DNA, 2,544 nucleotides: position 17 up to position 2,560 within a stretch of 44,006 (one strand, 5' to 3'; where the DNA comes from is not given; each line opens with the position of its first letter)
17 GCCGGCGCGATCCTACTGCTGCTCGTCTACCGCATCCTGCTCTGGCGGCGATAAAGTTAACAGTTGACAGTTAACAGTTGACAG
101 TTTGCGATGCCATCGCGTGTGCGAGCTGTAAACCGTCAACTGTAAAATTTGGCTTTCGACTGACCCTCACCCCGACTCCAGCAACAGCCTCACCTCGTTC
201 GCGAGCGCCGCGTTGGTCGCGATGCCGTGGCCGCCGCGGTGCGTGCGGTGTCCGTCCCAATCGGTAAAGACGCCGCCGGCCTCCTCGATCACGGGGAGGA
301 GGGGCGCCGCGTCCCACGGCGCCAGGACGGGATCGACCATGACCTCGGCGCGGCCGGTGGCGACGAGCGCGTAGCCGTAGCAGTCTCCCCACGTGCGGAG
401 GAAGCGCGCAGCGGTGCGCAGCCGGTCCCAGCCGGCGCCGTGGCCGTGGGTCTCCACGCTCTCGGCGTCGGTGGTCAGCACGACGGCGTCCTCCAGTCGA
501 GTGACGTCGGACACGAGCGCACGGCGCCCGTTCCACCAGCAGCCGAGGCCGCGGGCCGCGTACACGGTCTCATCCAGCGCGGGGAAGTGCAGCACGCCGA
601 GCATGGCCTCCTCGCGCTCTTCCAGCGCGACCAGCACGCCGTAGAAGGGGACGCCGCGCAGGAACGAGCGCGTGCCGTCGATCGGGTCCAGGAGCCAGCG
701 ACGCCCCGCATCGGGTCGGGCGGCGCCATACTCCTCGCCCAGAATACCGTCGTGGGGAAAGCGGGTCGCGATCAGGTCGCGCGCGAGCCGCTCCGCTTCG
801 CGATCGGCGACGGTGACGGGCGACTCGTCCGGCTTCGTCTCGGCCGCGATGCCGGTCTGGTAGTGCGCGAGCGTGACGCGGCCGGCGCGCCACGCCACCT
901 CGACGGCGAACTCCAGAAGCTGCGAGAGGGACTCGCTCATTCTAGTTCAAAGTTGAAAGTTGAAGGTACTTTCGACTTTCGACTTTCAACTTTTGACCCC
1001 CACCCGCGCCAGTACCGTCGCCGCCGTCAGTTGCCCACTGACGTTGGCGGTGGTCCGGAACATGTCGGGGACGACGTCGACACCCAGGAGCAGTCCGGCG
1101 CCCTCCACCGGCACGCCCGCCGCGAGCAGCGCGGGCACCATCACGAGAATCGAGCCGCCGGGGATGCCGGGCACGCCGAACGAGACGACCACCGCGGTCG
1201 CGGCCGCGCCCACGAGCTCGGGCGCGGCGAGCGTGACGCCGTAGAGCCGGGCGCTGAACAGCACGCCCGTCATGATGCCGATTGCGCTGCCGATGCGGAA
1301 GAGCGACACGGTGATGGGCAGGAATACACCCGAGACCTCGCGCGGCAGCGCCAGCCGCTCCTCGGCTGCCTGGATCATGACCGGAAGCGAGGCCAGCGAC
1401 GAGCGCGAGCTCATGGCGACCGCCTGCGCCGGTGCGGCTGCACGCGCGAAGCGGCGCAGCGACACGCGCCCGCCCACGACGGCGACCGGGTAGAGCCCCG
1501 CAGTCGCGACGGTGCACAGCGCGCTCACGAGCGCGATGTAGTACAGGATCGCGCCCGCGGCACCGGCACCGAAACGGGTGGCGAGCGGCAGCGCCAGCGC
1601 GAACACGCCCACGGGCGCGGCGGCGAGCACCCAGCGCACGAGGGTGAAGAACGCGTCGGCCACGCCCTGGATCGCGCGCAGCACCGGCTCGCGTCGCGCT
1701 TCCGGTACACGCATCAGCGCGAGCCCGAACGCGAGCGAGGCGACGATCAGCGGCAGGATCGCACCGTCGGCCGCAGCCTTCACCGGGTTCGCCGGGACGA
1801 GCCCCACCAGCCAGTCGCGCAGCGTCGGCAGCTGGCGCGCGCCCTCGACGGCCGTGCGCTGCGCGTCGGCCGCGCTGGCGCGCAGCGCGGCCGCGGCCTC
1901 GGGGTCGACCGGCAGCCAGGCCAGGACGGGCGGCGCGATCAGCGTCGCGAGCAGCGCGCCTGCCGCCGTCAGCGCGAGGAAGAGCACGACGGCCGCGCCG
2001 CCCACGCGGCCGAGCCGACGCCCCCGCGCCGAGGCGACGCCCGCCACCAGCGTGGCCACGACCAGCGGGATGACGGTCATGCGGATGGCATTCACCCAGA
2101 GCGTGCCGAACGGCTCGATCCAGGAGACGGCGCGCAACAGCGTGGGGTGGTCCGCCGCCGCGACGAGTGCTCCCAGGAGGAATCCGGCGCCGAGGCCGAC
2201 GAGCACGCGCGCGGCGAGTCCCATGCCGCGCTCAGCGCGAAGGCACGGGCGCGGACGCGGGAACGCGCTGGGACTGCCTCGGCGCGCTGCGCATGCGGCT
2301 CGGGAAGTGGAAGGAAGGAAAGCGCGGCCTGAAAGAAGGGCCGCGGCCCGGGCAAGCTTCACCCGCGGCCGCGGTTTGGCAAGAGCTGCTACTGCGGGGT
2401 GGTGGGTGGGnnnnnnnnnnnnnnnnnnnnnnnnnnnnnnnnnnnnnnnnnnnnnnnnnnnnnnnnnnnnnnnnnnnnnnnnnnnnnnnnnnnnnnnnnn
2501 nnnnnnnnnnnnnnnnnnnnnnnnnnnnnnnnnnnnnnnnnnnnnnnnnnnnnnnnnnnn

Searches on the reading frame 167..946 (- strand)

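Call 65: search_protein_families(library=pfam, proteins=[window:167-946:-], max_evalue=0.001)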
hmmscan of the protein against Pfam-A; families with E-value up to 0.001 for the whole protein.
window:167-946:- (259 aa): 1 family
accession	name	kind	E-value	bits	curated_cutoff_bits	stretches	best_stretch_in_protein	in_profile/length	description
PF00459.30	Inositol_P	-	6.9e-51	173.7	27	1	7-246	2-255/271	Inositol monophosphatase family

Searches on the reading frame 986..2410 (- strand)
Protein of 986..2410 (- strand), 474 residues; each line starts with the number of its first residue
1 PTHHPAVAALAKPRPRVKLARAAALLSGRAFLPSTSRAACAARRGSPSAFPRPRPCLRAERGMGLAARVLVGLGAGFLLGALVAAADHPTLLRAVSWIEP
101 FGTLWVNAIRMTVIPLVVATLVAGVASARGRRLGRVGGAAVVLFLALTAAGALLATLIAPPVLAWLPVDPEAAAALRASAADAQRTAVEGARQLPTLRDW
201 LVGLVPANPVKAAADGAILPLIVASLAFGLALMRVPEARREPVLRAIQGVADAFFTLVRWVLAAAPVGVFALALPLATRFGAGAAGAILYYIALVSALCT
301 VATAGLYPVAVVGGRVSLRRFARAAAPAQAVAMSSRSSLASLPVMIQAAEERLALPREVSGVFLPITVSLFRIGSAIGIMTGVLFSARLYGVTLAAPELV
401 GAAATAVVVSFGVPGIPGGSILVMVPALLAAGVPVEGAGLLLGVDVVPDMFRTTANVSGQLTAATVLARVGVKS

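Call 65: search_protein_families(library=pfam, proteins=[window:986-2410:-], max_evalue=0.001)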
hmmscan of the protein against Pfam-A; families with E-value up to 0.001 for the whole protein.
window:986-2410:- (474 aa): 1 family
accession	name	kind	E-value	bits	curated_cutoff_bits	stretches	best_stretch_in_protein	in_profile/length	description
PF00375.23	SDF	-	3.9e-83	280.1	27.9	1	65-469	1-386/387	Sodium:dicarboxylate symporter family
